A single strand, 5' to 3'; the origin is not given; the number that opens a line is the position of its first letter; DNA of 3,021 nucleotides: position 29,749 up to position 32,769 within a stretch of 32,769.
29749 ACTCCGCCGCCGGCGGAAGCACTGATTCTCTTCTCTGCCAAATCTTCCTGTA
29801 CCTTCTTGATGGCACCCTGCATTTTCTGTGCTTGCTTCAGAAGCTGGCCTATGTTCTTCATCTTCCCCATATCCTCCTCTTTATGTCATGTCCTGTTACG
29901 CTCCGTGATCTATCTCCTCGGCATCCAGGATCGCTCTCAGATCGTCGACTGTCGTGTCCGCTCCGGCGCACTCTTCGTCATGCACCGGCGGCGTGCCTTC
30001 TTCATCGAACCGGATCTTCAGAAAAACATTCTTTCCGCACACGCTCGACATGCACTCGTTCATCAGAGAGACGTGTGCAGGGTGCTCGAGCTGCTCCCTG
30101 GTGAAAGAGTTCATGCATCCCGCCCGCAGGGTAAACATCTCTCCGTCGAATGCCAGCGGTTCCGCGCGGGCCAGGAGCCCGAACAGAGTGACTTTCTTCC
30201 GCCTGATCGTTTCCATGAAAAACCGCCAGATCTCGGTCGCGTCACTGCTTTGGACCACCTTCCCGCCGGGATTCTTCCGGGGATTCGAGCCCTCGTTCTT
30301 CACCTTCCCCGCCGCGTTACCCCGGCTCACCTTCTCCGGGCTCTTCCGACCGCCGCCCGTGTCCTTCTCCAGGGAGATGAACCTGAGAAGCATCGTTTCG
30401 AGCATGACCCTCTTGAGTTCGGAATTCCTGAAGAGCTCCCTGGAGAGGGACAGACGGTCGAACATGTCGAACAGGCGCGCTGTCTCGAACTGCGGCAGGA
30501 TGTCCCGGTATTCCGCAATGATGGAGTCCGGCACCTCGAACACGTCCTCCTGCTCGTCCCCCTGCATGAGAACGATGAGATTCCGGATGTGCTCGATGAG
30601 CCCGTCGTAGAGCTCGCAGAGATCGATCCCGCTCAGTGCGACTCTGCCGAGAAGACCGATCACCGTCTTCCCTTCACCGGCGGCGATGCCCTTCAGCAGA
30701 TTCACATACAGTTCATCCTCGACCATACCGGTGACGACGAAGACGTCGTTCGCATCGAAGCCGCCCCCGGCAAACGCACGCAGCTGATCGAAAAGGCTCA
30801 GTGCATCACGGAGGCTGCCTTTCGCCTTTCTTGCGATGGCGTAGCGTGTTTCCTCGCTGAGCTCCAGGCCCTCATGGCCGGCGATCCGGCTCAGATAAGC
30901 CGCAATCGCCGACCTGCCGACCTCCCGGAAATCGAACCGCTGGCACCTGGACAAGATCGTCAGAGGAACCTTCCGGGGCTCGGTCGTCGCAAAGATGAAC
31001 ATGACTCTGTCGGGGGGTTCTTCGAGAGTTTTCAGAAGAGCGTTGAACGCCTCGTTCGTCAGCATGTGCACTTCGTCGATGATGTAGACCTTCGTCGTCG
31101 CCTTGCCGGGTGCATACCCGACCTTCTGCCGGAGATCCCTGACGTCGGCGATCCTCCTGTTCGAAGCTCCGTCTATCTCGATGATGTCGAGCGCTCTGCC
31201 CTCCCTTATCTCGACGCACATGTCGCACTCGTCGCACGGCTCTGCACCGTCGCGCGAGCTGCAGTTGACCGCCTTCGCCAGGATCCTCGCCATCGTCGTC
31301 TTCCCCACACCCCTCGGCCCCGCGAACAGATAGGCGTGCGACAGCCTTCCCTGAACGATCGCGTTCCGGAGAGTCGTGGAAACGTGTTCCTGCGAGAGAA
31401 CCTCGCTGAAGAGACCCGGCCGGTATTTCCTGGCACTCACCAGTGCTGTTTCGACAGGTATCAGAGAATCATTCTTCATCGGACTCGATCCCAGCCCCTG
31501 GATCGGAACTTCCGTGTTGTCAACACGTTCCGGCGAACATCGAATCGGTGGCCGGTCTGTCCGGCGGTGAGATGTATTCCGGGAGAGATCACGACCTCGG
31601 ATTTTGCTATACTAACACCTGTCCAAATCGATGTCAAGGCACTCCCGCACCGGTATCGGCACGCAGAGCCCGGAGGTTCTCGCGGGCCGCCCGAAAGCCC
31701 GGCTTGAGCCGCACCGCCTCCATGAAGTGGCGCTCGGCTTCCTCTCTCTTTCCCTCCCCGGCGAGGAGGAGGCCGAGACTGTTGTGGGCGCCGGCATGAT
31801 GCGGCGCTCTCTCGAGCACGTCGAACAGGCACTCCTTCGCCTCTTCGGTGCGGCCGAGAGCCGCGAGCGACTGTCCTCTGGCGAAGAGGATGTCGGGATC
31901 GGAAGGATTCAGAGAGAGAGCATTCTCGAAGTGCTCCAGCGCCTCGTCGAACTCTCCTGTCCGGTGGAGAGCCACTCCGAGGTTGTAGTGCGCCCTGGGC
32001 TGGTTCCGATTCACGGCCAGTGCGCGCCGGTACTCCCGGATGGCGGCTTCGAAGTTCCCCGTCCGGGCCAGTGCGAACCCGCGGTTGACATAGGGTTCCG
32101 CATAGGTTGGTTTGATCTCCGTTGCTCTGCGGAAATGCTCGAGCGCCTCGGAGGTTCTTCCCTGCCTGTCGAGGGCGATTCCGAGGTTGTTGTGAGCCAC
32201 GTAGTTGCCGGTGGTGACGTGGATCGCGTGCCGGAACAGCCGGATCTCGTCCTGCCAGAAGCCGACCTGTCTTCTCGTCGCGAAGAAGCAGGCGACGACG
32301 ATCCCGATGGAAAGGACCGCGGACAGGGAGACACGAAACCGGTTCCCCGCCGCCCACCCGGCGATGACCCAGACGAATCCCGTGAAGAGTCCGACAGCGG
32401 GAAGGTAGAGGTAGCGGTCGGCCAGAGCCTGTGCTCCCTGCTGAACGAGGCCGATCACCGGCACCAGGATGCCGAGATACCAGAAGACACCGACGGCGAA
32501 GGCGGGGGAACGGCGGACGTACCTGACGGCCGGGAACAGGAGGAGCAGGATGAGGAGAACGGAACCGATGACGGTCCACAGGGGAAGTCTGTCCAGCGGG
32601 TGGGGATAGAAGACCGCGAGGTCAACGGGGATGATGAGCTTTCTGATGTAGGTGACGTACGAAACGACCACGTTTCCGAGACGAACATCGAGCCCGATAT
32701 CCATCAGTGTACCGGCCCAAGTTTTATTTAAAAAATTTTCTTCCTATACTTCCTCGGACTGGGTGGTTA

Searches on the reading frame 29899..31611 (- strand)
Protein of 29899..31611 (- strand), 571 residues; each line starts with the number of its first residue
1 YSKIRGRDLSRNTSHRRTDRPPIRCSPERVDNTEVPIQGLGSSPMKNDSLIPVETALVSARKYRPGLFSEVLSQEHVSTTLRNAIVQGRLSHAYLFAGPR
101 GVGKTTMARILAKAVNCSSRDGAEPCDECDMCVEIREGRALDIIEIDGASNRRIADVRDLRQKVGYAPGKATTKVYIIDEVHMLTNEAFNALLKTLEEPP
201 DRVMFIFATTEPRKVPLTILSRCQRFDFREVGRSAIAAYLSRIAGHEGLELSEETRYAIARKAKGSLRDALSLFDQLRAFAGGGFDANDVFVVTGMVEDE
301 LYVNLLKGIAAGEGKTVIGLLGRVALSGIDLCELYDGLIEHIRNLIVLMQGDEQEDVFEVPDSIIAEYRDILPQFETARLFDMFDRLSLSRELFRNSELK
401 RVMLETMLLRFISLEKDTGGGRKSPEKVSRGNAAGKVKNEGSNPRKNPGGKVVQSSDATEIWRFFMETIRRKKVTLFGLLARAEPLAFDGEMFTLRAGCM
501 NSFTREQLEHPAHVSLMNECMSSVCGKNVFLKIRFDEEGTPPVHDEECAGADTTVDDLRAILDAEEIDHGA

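Call 51: search_protein_families(library=pfam, proteins=[window:29899-31611:-], max_evalue=0.01)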
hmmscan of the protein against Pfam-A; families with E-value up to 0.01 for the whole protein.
window:29899-31611:- (571 aa): 16 families
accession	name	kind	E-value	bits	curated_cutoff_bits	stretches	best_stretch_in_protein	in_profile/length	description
PF13177.12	DNA_pol3_delta2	-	1.1e-45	156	27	1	74-230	2-159/161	DNA polymerase III, delta subunit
PF00004.35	AAA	-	3.3e-14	53.9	21.2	1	95-226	2-126/131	ATPase family associated with various cellular activities (AAA)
PF22608.2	DNAX_ATPase_lid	-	4.9e-10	39.5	27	1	236-283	2-49/49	DNA polymerase III clamp loader subunit, ATPase lid domain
PF12169.13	DNA_pol3_gamma3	-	1.2e-08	35.3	24.4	1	287-414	3-130/143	DNA polymerase III subunits gamma and tau domain III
PF05496.18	RuvB_N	-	2.5e-06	27.8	27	1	64-126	2-68/159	Holliday junction DNA helicase RuvB P-loop domain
PF07728.20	AAA_5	-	6.6e-06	26.6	22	1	95-216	3-107/139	AAA domain (dynein-related subfamily)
PF13401.12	AAA_22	-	8.6e-06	26.5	27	1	95-209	9-122/130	AAA domain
PF13604.12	AAA_30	-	4.8e-05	23.6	27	1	95-206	22-122/191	AAA domain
PF13173.12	AAA_14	-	0.00015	22.2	27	1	93-199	4-88/129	AAA domain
PF06068.19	TIP49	-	0.0004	20.1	23.8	0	175-203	277-305/347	TIP49 P-loop domain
PF13238.12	AAA_18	-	0.00041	21.2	29.4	1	96-147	3-54/128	AAA domain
PF13191.12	AAA_16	-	0.0019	19.1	32.6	0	84-136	18-73/167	AAA ATPase domain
PF04851.21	ResIII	-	0.0064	16.9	22.5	0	166-197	119-151/164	Type III restriction enzyme, res subunit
PF13245.12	AAA_19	-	0.0078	16.8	25.1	0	92-205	12-122/134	AAA domain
PF12775.13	AAA_7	-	0.0088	16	25.8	0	91-115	33-57/181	P-loop containing dynein motor region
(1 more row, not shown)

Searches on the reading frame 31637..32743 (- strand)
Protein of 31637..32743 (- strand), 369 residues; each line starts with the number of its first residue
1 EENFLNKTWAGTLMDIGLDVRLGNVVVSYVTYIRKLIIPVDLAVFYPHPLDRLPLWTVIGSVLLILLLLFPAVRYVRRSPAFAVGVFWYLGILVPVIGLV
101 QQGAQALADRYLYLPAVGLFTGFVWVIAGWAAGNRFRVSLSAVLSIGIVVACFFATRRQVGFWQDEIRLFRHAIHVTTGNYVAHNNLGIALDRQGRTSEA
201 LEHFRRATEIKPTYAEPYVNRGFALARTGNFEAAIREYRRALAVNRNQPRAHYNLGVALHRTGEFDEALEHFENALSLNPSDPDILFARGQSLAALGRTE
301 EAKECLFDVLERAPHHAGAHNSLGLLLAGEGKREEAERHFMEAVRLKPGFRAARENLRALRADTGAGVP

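Call 51: search_protein_families(library=pfam, proteins=[window:31637-32743:-], max_evalue=0.01)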
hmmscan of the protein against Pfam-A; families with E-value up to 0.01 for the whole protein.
window:31637-32743:- (369 aa): 30 families (the best 25 are shown)
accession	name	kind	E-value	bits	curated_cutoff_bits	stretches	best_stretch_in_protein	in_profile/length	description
PF00515.34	TPR_1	-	8.9e-41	136.5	27.8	5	249-282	1-34/34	Tetratricopeptide repeat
PF07719.23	TPR_2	-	6.9e-39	129.2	27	5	249-282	1-34/34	Tetratricopeptide repeat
PF13414.12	TPR_11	-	3.6e-33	113.4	26.8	3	227-263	6-42/42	TPR repeat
PF13181.12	TPR_8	-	2.3e-29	99.4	25.7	3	250-281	2-33/34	Tetratricopeptide repeat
PF13431.12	TPR_17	-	3.4e-28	96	24.4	4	238-270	2-34/34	Tetratricopeptide repeat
PF13432.12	TPR_16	-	3.9e-25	88.3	32.7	3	224-283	6-65/65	Tetratricopeptide repeat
PF14559.12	TPR_19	-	1.2e-24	86.9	25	3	262-320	4-62/68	Tetratricopeptide repeat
PF13428.12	TPR_14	-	2.4e-23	80.7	23.5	3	249-291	1-43/44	Tetratricopeptide repeat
PF13424.12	TPR_12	-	5.1e-22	78.3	30.1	4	215-278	3-74/77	Tetratricopeptide repeat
PF07721.20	TPR_4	-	2.7e-18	65.1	27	1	249-273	1-25/26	Tetratricopeptide repeat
PF13176.12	TPR_7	-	3.9e-16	58.1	27.9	1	251-283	1-33/36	Tetratricopeptide repeat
PF13374.12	TPR_10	-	3.3e-15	56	27.5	2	254-278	7-31/42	Tetratricopeptide repeat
PF13371.12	TPR_9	-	2.2e-14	53.6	35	2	259-317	5-63/73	Tetratricopeptide repeat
PF13174.12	TPR_6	-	1.8e-10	41.2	26.3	0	251-280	2-31/33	Tetratricopeptide repeat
PF14561.12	TPR_20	-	6.1e-09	36.5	25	1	270-314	9-53/90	Tetratricopeptide repeat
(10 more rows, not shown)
